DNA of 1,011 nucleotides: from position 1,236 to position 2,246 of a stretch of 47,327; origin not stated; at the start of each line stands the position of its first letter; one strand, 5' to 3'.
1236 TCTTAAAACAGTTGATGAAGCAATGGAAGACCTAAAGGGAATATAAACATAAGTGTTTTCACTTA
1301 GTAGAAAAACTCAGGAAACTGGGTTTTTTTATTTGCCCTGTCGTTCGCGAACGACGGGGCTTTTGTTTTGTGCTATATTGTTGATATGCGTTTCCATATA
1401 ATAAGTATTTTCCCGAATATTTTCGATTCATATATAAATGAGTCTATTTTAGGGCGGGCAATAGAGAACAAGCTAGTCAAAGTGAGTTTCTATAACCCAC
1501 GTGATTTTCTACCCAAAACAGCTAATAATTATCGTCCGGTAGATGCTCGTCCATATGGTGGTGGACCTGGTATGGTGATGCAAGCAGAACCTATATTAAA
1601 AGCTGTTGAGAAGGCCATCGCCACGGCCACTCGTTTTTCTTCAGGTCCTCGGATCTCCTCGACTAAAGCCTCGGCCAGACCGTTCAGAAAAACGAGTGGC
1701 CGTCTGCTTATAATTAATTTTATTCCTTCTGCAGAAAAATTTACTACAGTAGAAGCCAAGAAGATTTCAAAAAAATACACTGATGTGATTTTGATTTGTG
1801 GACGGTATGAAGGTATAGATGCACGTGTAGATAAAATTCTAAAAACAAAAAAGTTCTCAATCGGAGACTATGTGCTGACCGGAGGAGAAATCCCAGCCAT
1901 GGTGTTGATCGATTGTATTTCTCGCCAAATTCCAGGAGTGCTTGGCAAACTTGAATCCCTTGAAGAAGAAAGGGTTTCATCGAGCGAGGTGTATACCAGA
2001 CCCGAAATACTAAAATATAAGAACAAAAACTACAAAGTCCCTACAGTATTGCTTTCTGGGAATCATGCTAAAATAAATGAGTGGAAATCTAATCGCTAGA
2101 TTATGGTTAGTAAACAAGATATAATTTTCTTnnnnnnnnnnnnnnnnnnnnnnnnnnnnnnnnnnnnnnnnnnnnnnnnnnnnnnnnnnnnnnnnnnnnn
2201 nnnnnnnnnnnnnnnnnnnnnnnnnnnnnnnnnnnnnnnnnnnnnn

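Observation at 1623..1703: In-frame 81-nt GC-rich stem-loop element inside the essential gene trmD (copy 1 of a family)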

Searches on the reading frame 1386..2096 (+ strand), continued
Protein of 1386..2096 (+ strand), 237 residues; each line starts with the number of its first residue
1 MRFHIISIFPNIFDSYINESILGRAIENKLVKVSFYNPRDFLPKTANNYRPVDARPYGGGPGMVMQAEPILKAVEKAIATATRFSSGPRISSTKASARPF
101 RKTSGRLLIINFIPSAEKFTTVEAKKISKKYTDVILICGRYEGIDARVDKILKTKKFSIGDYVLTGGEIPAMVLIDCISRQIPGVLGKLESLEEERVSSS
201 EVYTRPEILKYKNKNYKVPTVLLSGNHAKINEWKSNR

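Call 64: predict_structure(alignment_id=A1)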
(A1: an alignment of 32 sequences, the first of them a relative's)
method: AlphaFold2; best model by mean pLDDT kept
length: 237 residues; sequences in the alignment: 32
mean_pLDDT: 72.9   pTM: 0.68
mean pLDDT of the five models: 72.9, 72.1, 69.4, 68.8, 67.4
residues with pLDDT >= 90: 29; 70-90: 132; 50-70: 38; < 50: 38
segments of 3 or more residues with pLDDT < 50: 56-62, 85-103, 193-204
pLDDT, mean of each block of 10 residues (from residue 1): 90 77 81 90 80 50 64 89 52 40 68 83 88 86 67 82 67 86 76 45 56 82 73 79
secondary structure, 60 per line:
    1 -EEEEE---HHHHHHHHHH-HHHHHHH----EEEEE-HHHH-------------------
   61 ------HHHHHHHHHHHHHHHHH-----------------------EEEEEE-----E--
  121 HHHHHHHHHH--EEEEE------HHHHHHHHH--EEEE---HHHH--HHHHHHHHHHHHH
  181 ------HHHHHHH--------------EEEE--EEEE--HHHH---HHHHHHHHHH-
elements in order: E2-6 H10-19 H21-27 E32-36 H38-41 H67-83 E107-112 H121-130 E133-137 H144-152 E155-158 H162-165 H168-180 H187-193 E208-211 E214-217 H220-223 H227-236
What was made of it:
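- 1623..1640 (+): Outer arm 1 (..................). It encodes TATRFS and continues the native helix of TrmD. The AF2 helix 67-83 includes these residues (call 64).
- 1686..1703 (+): Outer arm 2 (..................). It encodes RKTSGR. The residues encoded by the core and the start of arm 2 (85-103) have pLDDT below 50 (call 64).
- In the AF2 model, residues 85-103 have pLDDT below 50 and lie between a native helix and a native strand (call 64). The peptide is predicted to be disordered (call 64).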

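Call 73: search_solved_structures(query=window:1386-2096:+, show_alignments=2, max_evalue=1e-20)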
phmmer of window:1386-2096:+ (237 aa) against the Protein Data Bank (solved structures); distinct sequences matched with E-value up to 1e-20: 27.
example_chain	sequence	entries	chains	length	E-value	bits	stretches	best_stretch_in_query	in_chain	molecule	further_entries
4mcb_A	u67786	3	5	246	3.8e-44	154.1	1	132-234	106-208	tRNA (guanine-N(1)-)-methyltransferase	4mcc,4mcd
4ypw_A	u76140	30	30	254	4.3e-44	154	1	132-234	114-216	tRNA (guanine-N(1)-)-methyltransferase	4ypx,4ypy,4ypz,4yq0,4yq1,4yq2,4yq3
1p9p_A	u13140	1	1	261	4.4e-44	153.9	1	125-234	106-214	tRNA (Guanine-N(1)-)-methyltransferase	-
3axz_A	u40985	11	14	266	5.2e-44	153.7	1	132-234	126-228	tRNA (guanine-N(1)-)-methyltransferase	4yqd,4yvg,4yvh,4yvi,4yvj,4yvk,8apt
1uaj_A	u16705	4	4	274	5.9e-44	153.5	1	132-234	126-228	tRNA (Guanine-N(1)-)-methyltransferase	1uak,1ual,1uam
3ky7_A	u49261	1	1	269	8.3e-41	143.2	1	109-235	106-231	tRNA (guanine-N(1)-)-methyltransferase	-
7myq_A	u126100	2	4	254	1.2e-40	142.7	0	127-234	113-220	tRNA (guanine-N(1)-)-methyltransferase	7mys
9sdv_A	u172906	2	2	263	1.2e-40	142.7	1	109-235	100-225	tRNA (guanine-N(1)-)-methyltransferase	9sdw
5wyq_A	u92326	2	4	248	3e-38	134.8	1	5-234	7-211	tRNA (guanine-N(1)-)-methyltransferase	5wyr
6jki_A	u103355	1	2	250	3.1e-38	134.8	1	5-234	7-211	tRNA (guanine-N(1)-)-methyltransferase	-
4h3y_A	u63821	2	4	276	3.8e-38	134.5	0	133-235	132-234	tRNA (guanine-N(1)-)-methyltransferase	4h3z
5zhm_A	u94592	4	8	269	4.3e-38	134.3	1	5-234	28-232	tRNA (guanine-N(1)-)-methyltransferase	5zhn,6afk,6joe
8sh4_A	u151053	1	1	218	9.5e-38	133.2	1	116-236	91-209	tRNA (guanine-N(1)-)-methyltransferase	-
3knu_A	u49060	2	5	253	1.8e-37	132.3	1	118-236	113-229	tRNA (guanine-N(1)-)-methyltransferase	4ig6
8byh_A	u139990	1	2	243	1.1e-36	129.7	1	110-234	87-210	tRNA (guanine-N(1)-)-methyltransferase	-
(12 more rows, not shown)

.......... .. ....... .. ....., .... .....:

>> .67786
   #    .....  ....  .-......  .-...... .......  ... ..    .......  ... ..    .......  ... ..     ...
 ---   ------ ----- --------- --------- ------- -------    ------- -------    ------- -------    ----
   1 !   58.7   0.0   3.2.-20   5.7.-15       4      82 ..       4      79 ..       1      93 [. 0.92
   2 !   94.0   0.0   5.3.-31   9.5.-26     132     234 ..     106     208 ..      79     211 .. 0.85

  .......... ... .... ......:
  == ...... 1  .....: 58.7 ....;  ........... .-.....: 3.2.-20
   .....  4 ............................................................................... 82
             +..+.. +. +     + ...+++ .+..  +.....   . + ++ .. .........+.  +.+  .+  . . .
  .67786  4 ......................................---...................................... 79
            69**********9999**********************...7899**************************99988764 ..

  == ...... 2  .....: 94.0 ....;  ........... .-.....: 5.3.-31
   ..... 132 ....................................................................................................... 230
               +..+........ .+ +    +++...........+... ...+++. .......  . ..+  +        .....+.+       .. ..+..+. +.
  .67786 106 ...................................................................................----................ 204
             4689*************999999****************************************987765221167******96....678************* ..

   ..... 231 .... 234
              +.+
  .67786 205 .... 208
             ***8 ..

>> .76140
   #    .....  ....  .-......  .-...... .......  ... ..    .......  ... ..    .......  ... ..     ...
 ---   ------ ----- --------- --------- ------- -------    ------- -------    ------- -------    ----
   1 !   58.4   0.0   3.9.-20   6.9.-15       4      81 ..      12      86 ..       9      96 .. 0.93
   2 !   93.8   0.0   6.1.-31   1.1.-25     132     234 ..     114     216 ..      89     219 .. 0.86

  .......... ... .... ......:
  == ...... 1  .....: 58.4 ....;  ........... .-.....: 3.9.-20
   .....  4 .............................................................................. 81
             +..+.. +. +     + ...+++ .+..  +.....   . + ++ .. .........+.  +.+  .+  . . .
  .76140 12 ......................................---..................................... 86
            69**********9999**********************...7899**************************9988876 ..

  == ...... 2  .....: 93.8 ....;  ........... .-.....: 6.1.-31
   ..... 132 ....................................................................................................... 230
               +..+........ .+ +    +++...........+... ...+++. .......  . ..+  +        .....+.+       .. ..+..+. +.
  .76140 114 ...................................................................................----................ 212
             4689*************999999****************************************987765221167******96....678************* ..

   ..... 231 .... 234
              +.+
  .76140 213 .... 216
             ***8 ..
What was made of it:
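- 1386..2099 (+): Host gene trmD (tRNA m1G37 methyltransferase). The likely start is the ATG at 1386. The mechanical ORF starts at TTG 1368. PDB TrmD matches have E about 4e-44 (call 73).
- Checked: Query residues 83-131 correspond to 26 residues in H. influenzae TrmD (4mcb), so the window protein has about 23 extra residues (call 73).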

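Call 83: find_encoding_contigs(protein=P0006, flank=3000, max_places=1)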
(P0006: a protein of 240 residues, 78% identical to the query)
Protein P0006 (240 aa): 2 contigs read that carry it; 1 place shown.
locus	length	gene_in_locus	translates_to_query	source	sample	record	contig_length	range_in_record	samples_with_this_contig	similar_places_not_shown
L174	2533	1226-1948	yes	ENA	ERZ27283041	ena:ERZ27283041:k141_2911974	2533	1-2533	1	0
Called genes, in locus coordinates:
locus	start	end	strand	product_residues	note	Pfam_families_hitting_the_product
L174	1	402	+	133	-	?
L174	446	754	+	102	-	PF00886:Ribosomal_S16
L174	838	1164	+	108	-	PF13083:KH_KhpA-B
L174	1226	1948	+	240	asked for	PF01746:tRNA_m1G_MT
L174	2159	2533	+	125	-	?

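Call 84: find_encoding_contigs(protein=P0103, flank=3000, max_places=1)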
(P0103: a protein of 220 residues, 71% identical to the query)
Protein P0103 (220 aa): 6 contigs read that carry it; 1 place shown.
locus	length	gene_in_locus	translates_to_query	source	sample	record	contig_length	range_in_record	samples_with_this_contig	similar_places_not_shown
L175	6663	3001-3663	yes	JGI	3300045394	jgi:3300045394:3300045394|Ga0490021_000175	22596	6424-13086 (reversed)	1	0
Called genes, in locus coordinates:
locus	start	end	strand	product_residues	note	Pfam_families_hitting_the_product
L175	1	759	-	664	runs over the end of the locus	PF08206:OB_RNB (faint), PF17849:OB_Dis3, PF17876:CSD2, PF00773:RNB, PF00575:S1 (weak)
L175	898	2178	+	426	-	-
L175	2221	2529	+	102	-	PF00886:Ribosomal_S16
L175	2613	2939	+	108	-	PF13083:KH_KhpA-B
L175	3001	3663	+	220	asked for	PF01746:tRNA_m1G_MT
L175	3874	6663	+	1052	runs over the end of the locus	PF04563:RNA_pol_Rpb2_1, PF04561:RNA_pol_Rpb2_2, PF04565:RNA_pol_Rpb2_3, PF10385:RNA_pol_Rpb2_45, PF00562:RNA_pol_Rpb2_6, PF04560:RNA_pol_Rpb2_7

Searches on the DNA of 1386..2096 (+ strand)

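Call 24: search_rna_families(source=window, start=1560, end=1770, threshold=evalue, max_evalue=10)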
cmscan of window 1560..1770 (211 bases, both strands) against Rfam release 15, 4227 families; matches with E-value up to 10: 6.
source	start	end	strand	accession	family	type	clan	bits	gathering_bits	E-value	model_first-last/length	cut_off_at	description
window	1622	1706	-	RF03934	mir-m107-1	Gene; miRNA;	-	20.7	83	0.12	1-65/65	no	mir-m107-1 microRNA precursor family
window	1622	1706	+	RF03934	mir-m107-1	Gene; miRNA;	-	18.9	83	0.33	1-65/65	no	mir-m107-1 microRNA precursor family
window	1707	1768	-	RF04064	MIR5267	Gene; miRNA;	-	18.3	87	0.99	1-81/81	no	MIR5267 microRNA precursor family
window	1621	1705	+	RF03664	MIR6288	Gene; miRNA;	-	17.8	74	0.42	1-92/92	no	MIR6288 microRNA precursor family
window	1617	1711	-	RF03877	mir-3937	Gene; miRNA;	-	15.4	84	1.7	1-102/102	no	mir-3937 microRNA precursor family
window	1624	1702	-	RF03978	mir-1269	Gene; miRNA;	-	14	100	9.5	1-90/90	no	mir-1269 microRNA precursor family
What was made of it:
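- On Any Rfam RNA family (including ribozymes, introns and riboswitches): The sensitive scan of 1560-1770 gives only generic miRNA-hairpin hits of 21 bits or less, against thresholds of 74-100 (call 24).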

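Call 49: search_with_rna_model(model_id=R1, sources=[L087, L088, L089, L090, L091, L092, L093, L094, L095, L096, L097, L098, L099, L100, L101, L102, L103, L104, L105, L106, L107, L108, L109, L110, L111, L112, L113, L114, L115, L116, L117, L118, L119, L120, L121, L122, L123, L124, L125, L126, L127, L128, L129, L130, L131, L132, L133, L134, L135, L136, L137, L138, L139, L140, L141, L142, L143, L144, L145, L146, L147, L148, L149, L150, L151, L152, L153, L154, L155, L156, L157, L158, L159, L160, L161, L162, L163, L164, L165, L166, L167, L168, L169, L170, L171, L172, L173], max_evalue=0.01)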
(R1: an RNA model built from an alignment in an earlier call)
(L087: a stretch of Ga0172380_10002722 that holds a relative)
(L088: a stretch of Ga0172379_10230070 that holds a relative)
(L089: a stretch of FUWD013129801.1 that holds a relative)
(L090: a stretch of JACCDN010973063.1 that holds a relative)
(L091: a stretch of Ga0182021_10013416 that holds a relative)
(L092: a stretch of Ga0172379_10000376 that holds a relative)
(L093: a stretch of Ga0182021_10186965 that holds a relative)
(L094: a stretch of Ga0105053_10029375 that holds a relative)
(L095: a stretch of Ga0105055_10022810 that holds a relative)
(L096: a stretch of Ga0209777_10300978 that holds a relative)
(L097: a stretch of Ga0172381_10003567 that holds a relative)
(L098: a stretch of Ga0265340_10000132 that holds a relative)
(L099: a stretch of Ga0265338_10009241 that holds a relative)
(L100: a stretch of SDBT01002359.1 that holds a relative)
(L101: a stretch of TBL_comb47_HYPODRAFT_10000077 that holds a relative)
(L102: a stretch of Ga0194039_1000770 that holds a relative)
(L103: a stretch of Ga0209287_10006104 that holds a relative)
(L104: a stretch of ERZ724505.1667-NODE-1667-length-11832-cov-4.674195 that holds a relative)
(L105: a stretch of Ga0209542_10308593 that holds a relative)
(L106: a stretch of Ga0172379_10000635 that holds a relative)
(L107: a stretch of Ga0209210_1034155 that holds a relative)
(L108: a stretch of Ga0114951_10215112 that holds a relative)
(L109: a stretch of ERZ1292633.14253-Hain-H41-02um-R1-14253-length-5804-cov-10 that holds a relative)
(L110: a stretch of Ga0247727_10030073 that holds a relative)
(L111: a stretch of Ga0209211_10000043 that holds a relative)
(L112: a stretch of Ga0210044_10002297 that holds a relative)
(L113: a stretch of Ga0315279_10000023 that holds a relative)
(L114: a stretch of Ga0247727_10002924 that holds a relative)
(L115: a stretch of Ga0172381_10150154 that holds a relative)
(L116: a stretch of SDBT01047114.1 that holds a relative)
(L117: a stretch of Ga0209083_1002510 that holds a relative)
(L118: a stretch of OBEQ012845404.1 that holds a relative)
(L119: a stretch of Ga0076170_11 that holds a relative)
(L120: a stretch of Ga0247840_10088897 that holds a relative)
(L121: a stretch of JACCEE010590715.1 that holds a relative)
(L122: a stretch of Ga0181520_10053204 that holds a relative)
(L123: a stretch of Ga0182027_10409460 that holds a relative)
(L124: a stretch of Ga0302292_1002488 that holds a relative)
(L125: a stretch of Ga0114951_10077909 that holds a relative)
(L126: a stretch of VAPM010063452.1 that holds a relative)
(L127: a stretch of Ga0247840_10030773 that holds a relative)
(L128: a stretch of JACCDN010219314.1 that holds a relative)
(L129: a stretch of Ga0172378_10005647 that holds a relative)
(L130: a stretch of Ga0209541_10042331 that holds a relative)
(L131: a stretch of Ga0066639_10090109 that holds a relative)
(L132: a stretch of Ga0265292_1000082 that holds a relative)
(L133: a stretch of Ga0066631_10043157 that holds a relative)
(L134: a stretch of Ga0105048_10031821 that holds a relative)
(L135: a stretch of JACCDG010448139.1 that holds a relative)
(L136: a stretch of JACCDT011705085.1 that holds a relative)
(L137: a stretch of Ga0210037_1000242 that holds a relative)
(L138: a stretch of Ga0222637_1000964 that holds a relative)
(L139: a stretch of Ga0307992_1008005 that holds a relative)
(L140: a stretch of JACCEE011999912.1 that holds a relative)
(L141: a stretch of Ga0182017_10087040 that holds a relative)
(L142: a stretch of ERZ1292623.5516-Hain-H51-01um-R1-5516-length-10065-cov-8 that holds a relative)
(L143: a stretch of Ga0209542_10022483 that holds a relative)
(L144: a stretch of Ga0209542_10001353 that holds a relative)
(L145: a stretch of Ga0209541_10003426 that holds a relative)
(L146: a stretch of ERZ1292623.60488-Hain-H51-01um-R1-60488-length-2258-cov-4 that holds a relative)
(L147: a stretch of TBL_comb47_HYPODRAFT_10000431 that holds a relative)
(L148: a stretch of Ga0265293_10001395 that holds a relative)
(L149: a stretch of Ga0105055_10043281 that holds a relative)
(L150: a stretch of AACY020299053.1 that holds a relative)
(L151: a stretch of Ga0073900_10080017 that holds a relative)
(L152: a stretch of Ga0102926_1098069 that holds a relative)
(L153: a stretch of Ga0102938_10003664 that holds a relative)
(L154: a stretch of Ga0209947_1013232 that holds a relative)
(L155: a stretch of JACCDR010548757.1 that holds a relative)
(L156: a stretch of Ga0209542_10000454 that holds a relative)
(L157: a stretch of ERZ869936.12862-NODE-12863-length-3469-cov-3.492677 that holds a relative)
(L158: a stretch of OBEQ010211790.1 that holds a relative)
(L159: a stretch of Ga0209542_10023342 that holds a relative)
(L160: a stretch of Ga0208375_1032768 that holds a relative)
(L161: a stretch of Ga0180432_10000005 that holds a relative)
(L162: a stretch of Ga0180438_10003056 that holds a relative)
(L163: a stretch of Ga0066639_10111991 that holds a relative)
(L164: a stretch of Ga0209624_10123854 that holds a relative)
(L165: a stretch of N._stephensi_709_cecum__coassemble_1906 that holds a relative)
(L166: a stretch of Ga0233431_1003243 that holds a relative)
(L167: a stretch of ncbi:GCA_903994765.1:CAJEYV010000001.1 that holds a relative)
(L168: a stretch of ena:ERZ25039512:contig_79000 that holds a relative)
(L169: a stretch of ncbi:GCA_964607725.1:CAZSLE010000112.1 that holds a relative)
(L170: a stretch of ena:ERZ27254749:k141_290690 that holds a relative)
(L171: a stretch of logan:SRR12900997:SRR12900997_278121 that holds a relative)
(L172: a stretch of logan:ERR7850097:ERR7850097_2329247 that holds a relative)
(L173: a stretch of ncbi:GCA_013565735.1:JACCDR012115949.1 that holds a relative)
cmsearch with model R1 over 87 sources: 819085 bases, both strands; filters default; matches with E-value up to 0.01: 12.
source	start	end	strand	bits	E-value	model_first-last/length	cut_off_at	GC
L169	1088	1176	+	89.2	3.2e-18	1-89/89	no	0.62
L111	4025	4112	+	85.7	2.4e-17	1-89/89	no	0.42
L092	2848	2935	+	81.1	3.2e-16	1-89/89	no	0.47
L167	10234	10331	+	79.1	9.5e-16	1-89/89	no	0.47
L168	4173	4260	+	77.9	1.9e-15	1-89/89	no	0.45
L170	7568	7656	+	66.2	1.5e-12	1-89/89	no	0.58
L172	5675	5763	+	52.5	3.4e-09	1-89/89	no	0.51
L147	10236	10311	+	50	1.4e-08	1-89/89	no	0.51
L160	1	75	+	41.4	1.9e-06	2-89/89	5'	0.43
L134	4334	4427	+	39.2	6.3e-06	1-89/89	no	0.37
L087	10237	10310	+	37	2.2e-05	1-89/89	no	0.47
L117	10256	10339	+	35.2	6.1e-05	1-89/89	no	0.4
